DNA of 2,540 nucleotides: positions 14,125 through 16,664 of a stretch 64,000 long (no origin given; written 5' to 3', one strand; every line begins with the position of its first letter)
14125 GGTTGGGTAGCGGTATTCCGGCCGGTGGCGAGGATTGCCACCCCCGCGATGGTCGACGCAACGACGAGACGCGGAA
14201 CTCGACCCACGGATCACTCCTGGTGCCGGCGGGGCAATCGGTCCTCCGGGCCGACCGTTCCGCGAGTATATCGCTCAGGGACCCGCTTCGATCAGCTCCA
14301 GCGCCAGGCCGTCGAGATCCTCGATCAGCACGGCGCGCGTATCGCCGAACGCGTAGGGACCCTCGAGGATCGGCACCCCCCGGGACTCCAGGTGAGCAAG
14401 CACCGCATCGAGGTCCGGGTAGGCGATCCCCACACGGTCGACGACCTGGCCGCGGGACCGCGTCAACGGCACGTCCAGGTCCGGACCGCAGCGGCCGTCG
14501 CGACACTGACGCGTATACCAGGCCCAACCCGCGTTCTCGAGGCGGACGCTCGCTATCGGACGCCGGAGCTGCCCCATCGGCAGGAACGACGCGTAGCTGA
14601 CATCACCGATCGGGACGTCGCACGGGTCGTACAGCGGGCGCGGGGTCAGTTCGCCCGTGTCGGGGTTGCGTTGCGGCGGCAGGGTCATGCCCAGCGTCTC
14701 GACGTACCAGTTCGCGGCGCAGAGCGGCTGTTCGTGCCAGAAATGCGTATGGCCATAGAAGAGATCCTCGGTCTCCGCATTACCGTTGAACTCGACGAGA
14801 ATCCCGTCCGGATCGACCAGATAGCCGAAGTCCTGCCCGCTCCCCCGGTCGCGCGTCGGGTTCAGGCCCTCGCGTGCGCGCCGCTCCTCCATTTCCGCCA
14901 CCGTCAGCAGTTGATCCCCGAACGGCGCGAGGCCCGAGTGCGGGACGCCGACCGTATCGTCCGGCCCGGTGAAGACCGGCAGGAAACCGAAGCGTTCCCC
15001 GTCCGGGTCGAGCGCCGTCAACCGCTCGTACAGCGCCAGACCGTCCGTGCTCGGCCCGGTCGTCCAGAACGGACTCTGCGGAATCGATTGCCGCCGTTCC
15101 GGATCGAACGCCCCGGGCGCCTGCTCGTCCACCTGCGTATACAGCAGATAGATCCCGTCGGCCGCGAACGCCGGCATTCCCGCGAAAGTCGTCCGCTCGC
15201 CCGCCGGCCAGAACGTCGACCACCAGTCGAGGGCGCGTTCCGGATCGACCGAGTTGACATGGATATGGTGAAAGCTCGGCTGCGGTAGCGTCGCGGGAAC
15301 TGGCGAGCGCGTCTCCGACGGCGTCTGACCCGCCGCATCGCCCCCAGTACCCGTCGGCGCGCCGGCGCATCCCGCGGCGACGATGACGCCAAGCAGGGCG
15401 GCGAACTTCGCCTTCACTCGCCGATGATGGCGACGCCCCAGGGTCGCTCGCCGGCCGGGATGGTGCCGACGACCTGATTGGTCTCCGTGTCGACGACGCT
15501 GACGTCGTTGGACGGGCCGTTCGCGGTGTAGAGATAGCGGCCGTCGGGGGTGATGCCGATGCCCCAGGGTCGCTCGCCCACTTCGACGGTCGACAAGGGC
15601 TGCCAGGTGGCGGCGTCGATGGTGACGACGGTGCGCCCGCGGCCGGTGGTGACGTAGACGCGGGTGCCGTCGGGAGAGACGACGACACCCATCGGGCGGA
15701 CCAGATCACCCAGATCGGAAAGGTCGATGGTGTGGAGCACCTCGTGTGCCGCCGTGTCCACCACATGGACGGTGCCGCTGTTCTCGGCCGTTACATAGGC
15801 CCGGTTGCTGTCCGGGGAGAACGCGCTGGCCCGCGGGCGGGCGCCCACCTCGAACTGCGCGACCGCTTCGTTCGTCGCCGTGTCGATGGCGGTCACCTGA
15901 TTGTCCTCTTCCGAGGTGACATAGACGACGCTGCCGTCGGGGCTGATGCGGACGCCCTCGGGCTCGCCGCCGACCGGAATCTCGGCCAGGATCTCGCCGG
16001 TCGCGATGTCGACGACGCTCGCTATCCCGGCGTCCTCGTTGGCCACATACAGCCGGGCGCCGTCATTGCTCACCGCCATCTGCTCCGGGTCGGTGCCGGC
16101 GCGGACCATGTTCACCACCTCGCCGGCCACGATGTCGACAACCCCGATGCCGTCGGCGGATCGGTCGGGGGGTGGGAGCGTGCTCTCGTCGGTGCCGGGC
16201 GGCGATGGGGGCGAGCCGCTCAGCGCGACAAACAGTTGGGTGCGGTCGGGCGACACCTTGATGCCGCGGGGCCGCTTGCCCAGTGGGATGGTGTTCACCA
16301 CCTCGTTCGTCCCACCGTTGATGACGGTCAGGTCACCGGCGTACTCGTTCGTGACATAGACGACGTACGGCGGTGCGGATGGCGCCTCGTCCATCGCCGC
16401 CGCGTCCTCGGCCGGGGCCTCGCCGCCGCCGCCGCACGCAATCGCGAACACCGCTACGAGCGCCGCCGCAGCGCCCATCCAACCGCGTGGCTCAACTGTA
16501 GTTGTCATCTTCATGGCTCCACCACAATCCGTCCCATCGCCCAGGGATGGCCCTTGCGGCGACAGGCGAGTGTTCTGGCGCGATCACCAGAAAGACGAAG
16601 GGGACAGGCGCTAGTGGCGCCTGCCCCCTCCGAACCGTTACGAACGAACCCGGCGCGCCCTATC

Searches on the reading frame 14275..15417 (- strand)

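Call 12: search_protein_families(library=pfam, proteins=[window:14275-15417:-], max_evalue=0.001)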
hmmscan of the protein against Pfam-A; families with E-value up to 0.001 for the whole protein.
window:14275-15417:- (380 aa): 1 family
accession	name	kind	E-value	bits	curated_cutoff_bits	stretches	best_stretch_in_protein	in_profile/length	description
PF00903.31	Glyoxalase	-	7.7e-07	30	20.6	0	334-375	79-121/121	Glyoxalase/Bleomycin resistance protein/Dioxygenase superfamily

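Call 55: search_protein_families(library=ncbifam, proteins=[window:14275-15417:-], max_evalue=0.1)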
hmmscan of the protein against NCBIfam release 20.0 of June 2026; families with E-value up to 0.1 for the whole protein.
window:14275-15417:- (380 aa): 2 families
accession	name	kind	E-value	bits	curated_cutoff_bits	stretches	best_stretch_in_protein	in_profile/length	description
TIGR00068.2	glyox_I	equivalog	0.034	14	120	0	329-378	91-140/143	lactoylglutathione lyase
NF000125.1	498180014_fosA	hypoth_equivalog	0.062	13.5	250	0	329-376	70-117/129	Fos family putative thiol transferase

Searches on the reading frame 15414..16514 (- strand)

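Call 12: search_protein_families(library=pfam, proteins=[window:15414-16514:-], max_evalue=0.001)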
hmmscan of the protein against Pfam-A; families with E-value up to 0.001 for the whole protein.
window:15414-16514:- (366 aa): 16 families
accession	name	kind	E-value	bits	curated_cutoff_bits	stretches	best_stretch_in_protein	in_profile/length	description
PF21783.3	YNCE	-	5.2e-19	69.2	27.1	2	146-228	247-329/339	YNCE-like beta-propeller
PF25174.1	Beta-prop_THOC3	-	1.8e-17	63.7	305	1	145-361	51-260/272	THOC3 beta-propeller domain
PF10282.15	Lactonase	-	2.5e-17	63.6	21.7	1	215-344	181-321/344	Lactonase, 7-bladed beta-propeller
PF02239.22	Cytochrom_D1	-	4.4e-14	52.3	25.5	1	240-355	8-118/368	Cytochrome D1 heme domain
PF23414.1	Beta-prop_EML_2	-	9e-11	42.1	90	1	189-264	5-78/266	Echinoderm microtubule-associated protein second beta-propeller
PF16819.11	DUF5074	-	5e-08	32.8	27.2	0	238-313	153-224/353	Domain of unknown function (DUF5074)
PF08450.18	SGL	-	5.1e-08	33.3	26.3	0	143-243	136-244/246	SMP-30/Gluconolactonase/LRE-like region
PF13360.13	PQQ_2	-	6.7e-07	29.6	27.6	1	147-348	29-229/233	Outer membrane protein assembly factor BamB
PF07676.18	PD40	-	2e-06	28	20.9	0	188-204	14-30/38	WD40-like Beta Propeller Repeat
PF24796.1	WDR55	-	2.4e-06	27.3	200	0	187-293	58-159/296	WDR55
PF01731.26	Arylesterase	-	4.1e-06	27.3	21.3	0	185-213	56-84/86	Arylesterase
PF13570.13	Beta-prop_ACSF4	-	1.2e-05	25.3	133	1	124-265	32-173/329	Beta-alanine-activating enzyme, beta-propeller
PF06433.17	Me-amine-dh_H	-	1.7e-05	24.4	21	0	246-347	16-129/343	Methylamine dehydrogenase heavy chain (MADH)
PF24814.1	WD40_Prp19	-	3.5e-05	23.4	320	1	191-354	15-175/281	Prp19 WD40 domain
PF22494.2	choice_anch_I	-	0.00083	18.7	32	0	183-224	188-229/489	Choice-of-anchor I domain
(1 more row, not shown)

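Call 55: search_protein_families(library=ncbifam, proteins=[window:15414-16514:-], max_evalue=0.1)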
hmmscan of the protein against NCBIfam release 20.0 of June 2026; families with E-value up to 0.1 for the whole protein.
window:15414-16514:- (366 aa): 21 families
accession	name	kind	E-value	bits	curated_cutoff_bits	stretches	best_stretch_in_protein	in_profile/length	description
TIGR03866.1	PQQ_ABC_repeats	subfamily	1.3e-79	267.5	287.3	2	120-363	62-308/310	PQQ-dependent catabolism-associated beta-propeller protein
TIGR02276.1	beta_rpt_yvtn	repeat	2.2e-63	209.9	27.85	6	323-363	1-41/42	beta-propeller repeat protein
NF052340.1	hydrazine_beta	equivalog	6.2e-40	137.4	560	4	272-363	33-124/372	hydrazine synthase subunit beta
NF052342.1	hydrazine_BC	exception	5.9e-29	100.7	1250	3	111-249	51-192/690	hydrazine synthase subunit beta-gamma fusion subunit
NF052280.1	7_blade_YncE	equivalog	1.1e-27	96.7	400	4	236-330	227-315/338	7-bladed beta-propeller protein YncE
NF052460.1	L-NosZ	equivalog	2.7e-27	95.5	700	2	188-358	48-218/480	clade III lactonase-type nitrous-oxide reductase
NF048007.1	MmpL3Stblzr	equivalog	1.1e-21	77.5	600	4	161-257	246-339/366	MmpL3/TtfA transport complex stabilizer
TIGR03907.1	QH_beta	equivalog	2.8e-14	53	223.2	2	241-336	5-103/338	quinohemoprotein amine dehydrogenase subunit beta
NF038117.1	choice_anch_I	subfamily_domain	2e-12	46.7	300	2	57-224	72-216/458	choice-of-anchor I family protein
NF038015.2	AztD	exception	2e-08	33.4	400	0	121-227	235-348/356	zinc metallochaperone AztD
NF008258.1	PRK11028.1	equivalog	2.6e-08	33.4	370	2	240-347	6-114/330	6-phosphogluconolactonase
NF041516.1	PA2928_fam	subfamily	1.4e-05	24.6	70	1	161-217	311-371/376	PA2928 family protein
TIGR02658.1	TTQ_MADH_Hv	equivalog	1.5e-05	24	454.45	0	231-347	14-145/358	methylamine dehydrogenase (amicyanin) large subunit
TIGR03606.1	non_repeat_PQQ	subfamily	2.2e-05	23.5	434.55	1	211-261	391-441/454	glucose/sorbosone family PQQ-dependent dehydrogenase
NF053768.1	CIS12_fam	equivalog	9.6e-05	21.2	860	1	177-326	38-180/715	CIS12 family contractile injection system protein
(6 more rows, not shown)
